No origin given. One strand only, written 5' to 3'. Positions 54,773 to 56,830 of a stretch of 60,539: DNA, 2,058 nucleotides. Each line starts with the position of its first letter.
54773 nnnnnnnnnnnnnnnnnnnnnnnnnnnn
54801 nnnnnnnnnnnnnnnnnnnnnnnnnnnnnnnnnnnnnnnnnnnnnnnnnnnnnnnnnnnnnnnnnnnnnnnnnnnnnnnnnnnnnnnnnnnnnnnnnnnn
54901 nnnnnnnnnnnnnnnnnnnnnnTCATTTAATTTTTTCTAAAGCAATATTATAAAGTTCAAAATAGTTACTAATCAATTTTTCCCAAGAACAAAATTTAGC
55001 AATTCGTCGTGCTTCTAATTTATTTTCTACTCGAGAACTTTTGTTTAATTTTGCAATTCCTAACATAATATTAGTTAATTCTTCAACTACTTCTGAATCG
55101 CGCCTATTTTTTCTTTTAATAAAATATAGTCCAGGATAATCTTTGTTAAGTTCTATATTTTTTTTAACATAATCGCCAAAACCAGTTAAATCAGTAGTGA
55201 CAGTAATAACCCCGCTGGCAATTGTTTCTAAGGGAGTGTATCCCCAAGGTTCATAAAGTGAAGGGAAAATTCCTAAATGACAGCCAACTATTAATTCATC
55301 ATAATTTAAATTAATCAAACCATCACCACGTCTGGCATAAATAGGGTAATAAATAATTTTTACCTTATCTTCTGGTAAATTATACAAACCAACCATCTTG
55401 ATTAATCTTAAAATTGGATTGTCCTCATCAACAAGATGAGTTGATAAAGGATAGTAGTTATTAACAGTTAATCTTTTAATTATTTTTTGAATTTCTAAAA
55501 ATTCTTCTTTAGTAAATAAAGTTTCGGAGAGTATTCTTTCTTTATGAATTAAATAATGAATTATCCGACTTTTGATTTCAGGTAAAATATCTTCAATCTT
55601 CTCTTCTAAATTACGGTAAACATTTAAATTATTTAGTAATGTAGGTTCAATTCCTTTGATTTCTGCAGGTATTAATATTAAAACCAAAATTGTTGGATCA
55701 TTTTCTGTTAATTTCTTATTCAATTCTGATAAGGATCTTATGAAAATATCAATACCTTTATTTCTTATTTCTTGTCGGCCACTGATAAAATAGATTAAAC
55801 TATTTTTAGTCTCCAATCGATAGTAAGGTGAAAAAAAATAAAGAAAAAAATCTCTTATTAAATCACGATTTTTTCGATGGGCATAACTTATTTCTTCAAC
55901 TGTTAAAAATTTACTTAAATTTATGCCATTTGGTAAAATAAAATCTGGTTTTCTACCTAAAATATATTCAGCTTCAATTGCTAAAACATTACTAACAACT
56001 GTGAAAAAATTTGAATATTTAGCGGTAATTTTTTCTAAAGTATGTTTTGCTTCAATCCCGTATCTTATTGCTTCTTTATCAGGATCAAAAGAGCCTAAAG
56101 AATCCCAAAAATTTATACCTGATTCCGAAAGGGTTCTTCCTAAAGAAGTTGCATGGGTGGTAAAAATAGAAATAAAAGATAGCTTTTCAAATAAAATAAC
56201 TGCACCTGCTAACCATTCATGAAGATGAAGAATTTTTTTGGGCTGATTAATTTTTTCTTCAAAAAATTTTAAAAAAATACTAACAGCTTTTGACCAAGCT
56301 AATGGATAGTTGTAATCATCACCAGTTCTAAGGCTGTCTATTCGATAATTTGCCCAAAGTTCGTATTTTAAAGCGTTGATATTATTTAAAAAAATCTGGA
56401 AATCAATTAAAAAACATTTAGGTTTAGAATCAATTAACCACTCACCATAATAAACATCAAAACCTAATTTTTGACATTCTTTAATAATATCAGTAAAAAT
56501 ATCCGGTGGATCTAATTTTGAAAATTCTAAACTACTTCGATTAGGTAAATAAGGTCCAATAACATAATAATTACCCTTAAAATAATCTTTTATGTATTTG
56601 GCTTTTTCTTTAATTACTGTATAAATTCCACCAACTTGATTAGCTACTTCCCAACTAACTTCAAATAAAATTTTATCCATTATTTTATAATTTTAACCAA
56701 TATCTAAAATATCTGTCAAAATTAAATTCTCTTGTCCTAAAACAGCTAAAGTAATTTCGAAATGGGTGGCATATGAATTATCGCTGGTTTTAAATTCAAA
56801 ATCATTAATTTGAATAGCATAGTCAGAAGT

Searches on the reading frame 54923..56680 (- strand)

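Call 71: search_protein_families(library=pfam, proteins=[window:54923-56680:-], max_evalue=0.00001)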
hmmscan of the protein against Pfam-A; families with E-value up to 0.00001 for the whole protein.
window:54923-56680:- (585 aa): 3 families
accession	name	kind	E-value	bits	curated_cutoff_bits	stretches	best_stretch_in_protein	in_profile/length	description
PF05693.19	Glycogen_syn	-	6.9e-132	441.6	27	1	7-584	1-586/639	Glycogen synthase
PF00534.26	Glycos_transf_1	-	3.2e-08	33.7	26.4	1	461-508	87-134/172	Glycosyl transferases group 1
PF13692.12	Glyco_trans_1_4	-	2.3e-06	28.3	27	0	462-508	72-118/142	Glycosyl transferases group 1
